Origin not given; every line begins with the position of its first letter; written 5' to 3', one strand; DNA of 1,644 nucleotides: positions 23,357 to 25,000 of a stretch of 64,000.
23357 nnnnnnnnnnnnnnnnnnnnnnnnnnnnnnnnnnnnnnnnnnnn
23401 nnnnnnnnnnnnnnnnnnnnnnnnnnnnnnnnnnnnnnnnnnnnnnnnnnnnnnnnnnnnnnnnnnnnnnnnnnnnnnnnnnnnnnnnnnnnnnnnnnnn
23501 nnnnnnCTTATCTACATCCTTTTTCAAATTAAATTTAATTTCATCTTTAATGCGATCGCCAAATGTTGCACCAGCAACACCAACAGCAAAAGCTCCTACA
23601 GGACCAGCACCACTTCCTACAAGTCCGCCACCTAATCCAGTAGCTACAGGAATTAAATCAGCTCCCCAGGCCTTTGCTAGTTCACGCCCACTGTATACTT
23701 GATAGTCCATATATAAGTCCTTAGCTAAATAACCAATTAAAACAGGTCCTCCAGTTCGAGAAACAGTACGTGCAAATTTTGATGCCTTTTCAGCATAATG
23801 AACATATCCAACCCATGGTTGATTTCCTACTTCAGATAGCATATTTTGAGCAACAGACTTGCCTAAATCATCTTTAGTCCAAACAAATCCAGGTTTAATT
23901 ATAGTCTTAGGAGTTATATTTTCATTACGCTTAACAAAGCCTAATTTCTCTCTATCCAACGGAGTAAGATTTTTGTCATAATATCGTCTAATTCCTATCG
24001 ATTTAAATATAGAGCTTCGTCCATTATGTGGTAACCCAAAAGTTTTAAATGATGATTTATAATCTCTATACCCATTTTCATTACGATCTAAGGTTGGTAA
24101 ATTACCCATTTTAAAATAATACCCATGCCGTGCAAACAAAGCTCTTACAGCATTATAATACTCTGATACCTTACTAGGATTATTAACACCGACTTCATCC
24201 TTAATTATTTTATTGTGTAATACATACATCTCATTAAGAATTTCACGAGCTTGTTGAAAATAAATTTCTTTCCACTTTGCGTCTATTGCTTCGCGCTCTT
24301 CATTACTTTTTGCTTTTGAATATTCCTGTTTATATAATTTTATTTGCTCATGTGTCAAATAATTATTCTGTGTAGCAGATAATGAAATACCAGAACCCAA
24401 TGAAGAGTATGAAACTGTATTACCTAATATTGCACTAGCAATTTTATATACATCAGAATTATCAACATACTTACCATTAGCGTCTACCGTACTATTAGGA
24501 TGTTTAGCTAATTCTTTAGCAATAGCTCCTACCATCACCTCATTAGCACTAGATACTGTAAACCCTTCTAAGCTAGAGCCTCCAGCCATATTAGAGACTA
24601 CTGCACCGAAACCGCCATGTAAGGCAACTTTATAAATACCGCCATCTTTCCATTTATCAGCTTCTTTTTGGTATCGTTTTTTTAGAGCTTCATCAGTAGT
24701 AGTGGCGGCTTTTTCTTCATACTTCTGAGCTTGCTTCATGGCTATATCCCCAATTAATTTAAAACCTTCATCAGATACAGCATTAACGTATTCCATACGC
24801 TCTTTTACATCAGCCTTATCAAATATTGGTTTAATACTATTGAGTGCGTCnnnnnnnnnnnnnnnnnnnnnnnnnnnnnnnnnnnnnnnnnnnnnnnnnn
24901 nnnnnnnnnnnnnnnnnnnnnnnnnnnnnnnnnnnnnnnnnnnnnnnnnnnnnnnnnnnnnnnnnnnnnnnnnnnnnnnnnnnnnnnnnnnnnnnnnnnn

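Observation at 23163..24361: Unrecognised 285-aa toxin C-terminal domain ending in a glycine zipper, paired with a 113-aa multi-TM ORF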

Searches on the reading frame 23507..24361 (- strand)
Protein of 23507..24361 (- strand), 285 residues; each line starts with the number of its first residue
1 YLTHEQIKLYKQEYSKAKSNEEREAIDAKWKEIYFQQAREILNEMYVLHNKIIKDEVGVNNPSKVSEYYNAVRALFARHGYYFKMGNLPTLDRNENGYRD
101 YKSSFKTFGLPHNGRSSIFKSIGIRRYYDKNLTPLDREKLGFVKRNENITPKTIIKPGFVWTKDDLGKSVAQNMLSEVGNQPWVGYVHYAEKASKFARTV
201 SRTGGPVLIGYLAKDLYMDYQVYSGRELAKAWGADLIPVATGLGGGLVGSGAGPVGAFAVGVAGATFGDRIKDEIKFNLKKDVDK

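Call 8: search_protein_families(library=pfam, proteins=[window:23507-24361:-], max_evalue=10)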
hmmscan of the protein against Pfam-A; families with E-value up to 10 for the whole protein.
seq(285 aa): 4 families
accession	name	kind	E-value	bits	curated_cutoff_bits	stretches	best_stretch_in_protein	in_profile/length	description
PF23712.1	Mkg_C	-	0.033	14.3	27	1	3-55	11-62/175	Monkey King C-terminal KA1 domain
PF10987.13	DUF2806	-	0.11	12.8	24.5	1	10-66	22-77/221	Protein of unknown function (DUF2806)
PF12912.12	N_NLPC_P60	-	0.22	12.1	25.4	0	117-149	83-115/118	NLPC_P60 stabilising domain, N term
PF00376.29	MerR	-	4.7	7.6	28.2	1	81-101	18-38/38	MerR family regulatory protein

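Call 10: find_homologous_proteins(query=window:23507-24361:-, max_evalue=0.01)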
Query seq(285 aa) (285 aa): 75 proteins with E <= 0.01 among 2212 candidates.
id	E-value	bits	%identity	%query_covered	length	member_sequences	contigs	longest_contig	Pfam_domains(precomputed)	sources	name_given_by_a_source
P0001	2.4e-182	623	97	100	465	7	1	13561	-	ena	-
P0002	1.3e-166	571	89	100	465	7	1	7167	-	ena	-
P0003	6.9e-155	533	91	91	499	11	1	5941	-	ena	-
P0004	1.5e-153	528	84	100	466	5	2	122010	-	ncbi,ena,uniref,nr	ncbi:hypothetical protein [uncultured Veillonella sp.]|uniref:hypothetical protein n=1 Tax=unculture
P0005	5.3e-153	526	84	100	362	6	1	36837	-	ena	-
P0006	2.4e-133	462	94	76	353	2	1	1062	-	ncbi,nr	ncbi:MAG: hypothetical protein E6167_10710, partial [Varibaculum cambriense]|nr:hypothetical protein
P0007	5.8e-92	326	87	63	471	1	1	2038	PF20693.4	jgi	-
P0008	8.0e-75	270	55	100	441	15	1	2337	-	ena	-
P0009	2.8e-74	268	58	95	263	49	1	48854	-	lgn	-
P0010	1.5e-73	266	54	95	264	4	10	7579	-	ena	-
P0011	2.8e-72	261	82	53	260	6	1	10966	-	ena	-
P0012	1.9e-71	259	80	53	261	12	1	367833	-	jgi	-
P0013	1.8e-66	242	68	63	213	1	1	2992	-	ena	-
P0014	6.5e-66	241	53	94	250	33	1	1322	-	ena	-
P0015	1.8e-65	239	76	53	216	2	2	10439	-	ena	-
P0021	1.3e-59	220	72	48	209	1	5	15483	-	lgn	-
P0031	1.3e-55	207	66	53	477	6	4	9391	-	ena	-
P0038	8.0e-50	188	61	53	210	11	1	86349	-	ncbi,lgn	-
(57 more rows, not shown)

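Call 31: predict_structure(alignment_id=A1)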
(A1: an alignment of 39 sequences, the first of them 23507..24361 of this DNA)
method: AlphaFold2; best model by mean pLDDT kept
length: 285 residues; sequences in the alignment: 39
mean_pLDDT: 41.6   pTM: 0.34
mean pLDDT of the five models: 41.6, 40.8, 40.1, 39.8, 39.3
residues with pLDDT >= 90: 1; 70-90: 35; 50-70: 41; < 50: 208
segments of 3 or more residues with pLDDT < 50: 57-60, 82-285
pLDDT, mean of each block of 10 residues (from residue 1): 68 80 74 71 71 55 64 67 43 36 33 30 30 31 24 25 31 31 29 30 28 28 30 29 28 32 35 38 34
secondary structure, 60 per line:
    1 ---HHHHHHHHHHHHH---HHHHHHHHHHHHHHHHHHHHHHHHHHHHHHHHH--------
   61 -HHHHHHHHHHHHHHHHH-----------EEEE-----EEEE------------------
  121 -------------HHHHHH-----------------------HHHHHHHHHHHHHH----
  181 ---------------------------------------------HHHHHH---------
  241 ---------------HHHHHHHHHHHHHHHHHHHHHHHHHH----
elements in order: H4-16 H20-52 H62-78 E90-93 E99-102 H134-139 H163-176 H226-231 H256-281
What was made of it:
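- The whole-CT model was poor, pLDDT 41.6 (call 31).
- Tried and rejected: AlphaFold2 on the whole 285-aa CT with Veillonella-only sequences gave an unusable model, pLDDT 41.6 (call 31).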

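Call 62: find_encoding_contigs(protein=P0038, flank=6000, max_places=1)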
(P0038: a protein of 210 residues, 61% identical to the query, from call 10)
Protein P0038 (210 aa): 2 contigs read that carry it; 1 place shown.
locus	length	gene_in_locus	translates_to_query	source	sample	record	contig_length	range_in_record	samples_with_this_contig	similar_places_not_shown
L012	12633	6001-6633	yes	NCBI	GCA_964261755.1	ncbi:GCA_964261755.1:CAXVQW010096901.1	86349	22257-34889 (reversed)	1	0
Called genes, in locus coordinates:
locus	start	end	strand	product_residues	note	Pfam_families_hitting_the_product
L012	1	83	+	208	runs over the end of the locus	PF00117:GATase, PF07685:GATase_3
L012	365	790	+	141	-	PF02554:CstA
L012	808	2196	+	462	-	PF02554:CstA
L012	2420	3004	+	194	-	-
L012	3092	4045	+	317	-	-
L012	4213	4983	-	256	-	PF07833:Cu_amine_oxidN1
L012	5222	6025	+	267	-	-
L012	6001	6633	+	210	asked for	-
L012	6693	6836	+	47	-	-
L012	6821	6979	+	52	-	-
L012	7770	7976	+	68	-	-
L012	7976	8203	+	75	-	-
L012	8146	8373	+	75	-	-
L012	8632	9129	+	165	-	PF14489:QueF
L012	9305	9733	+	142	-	-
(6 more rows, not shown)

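Call 63: find_encoding_contigs(protein=P0031, flank=6000, max_places=1)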
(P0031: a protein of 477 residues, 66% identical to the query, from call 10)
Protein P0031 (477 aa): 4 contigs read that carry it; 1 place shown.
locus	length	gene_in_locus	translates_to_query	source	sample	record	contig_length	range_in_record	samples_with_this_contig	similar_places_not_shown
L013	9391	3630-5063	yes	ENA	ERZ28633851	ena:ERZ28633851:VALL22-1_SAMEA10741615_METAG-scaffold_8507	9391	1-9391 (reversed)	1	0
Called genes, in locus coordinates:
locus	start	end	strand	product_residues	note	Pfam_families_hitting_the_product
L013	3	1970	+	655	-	?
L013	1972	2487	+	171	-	-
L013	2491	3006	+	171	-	-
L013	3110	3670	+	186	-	PF13332:Fil_haemagg_2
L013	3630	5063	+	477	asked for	-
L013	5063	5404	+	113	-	-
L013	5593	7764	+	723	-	PF13332:Fil_haemagg_2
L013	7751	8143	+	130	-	-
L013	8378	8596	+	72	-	-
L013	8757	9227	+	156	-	-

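Call 64: find_encoding_contigs(protein=P0021, flank=6000, max_places=1)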
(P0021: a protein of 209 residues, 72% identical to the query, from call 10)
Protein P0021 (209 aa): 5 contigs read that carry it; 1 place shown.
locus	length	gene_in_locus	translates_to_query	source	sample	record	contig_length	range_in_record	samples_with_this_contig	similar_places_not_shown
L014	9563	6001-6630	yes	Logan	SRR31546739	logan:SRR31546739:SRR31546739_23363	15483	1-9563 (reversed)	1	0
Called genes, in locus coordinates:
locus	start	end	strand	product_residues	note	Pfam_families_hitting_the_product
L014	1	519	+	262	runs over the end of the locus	PF02571:CbiJ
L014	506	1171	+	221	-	PF02570:CbiC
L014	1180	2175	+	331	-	PF01032:FecCD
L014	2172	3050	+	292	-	PF00005:ABC_tran, PF02463:SMC_N (weak), PF13304:AAA_21 (faint)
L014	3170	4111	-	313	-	PF01497:Peripla_BP_2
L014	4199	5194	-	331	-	PF06180:CbiK, PF01903:CbiX (faint)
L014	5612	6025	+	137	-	-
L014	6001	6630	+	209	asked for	-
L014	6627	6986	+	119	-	-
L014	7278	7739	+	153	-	PF01797:Y1_Tnp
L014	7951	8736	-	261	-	PF13483:Lactamase_B_3 (faint), PF12706:Lactamase_B_2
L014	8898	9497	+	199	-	-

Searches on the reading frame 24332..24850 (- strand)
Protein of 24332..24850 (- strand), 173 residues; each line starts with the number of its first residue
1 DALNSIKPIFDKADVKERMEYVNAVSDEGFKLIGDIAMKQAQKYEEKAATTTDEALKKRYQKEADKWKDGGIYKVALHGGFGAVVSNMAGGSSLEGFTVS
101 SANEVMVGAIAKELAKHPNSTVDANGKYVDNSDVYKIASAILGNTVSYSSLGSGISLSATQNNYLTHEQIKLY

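Call 8: search_protein_families(library=pfam, proteins=[window:24332-24850:-], max_evalue=10)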
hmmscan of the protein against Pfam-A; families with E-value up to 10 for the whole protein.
seq(173 aa): 3 families
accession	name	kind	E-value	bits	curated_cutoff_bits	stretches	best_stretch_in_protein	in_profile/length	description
PF06191.17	DUF995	-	0.002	18.3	20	1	39-96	12-69/140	Protein of unknown function (DUF995)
PF06150.17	ChaB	-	0.11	13.6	27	1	41-68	30-58/60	ChaB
PF23836.1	DUF7206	-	0.56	11.3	25.6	0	3-156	2-103/107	Family of unknown function (DUF7206)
